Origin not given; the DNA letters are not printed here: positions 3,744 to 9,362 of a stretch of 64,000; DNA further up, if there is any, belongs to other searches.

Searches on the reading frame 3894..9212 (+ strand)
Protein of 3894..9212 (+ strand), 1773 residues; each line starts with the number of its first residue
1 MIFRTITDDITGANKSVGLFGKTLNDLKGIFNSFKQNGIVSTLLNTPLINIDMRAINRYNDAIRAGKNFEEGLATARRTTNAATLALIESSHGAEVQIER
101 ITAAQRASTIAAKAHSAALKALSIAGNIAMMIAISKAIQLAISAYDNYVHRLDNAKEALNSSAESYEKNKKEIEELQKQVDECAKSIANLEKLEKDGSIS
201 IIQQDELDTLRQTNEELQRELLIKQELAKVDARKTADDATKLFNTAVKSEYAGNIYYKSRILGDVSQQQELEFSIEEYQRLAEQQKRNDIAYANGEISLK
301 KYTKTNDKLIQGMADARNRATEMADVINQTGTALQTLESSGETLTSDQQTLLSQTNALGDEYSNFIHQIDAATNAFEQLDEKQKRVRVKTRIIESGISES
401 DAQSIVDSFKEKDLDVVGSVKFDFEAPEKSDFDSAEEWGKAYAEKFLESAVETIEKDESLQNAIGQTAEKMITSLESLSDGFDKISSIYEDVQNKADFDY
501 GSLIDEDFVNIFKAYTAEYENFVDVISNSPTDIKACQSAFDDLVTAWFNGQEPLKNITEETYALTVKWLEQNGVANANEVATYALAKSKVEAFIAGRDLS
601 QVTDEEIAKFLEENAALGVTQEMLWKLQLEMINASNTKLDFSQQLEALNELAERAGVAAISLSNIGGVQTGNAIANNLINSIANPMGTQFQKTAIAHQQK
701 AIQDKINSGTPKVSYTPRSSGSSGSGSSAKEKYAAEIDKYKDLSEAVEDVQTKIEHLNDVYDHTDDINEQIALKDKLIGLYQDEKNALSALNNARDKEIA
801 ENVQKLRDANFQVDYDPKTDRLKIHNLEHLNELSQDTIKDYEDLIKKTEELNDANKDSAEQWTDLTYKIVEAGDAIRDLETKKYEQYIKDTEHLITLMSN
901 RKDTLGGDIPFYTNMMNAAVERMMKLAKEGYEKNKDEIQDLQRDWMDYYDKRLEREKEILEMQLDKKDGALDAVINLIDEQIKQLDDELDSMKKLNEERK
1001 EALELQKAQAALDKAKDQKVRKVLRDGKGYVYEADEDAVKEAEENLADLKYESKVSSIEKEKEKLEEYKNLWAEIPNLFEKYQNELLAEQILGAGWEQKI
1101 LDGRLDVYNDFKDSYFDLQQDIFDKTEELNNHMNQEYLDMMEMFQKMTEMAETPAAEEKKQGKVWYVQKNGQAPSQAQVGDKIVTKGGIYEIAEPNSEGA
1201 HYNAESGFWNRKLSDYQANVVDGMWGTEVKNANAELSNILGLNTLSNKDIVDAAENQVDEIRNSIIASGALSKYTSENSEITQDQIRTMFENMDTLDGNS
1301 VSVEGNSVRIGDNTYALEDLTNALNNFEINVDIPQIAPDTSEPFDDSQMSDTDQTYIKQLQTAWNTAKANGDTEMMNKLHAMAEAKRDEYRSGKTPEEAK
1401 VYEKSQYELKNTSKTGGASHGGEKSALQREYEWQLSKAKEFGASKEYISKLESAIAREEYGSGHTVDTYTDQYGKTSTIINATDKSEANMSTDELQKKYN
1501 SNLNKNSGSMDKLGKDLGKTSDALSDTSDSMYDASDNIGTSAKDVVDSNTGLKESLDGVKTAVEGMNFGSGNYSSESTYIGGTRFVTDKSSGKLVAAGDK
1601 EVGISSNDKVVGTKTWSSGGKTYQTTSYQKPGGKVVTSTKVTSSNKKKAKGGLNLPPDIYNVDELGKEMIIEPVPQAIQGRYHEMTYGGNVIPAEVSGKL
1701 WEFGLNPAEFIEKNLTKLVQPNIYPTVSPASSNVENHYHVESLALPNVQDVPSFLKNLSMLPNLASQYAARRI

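Call 17: search_protein_families(library=phrogs, proteins=[window:3894-9212:+], max_evalue=0.00001)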
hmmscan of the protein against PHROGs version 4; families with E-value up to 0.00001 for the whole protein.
window:3894-9212:+ (1773 aa): 1 family
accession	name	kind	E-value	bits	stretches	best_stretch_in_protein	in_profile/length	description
phrog_21483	-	unknown function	6e-11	43.5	1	1166-1222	5-61/303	-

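Call 64: search_protein_families(library=pfam, proteins=[window:3894-9212:+], max_evalue=0.00001)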
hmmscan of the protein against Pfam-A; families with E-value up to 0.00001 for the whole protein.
window:3894-9212:+ (1773 aa): 0 families
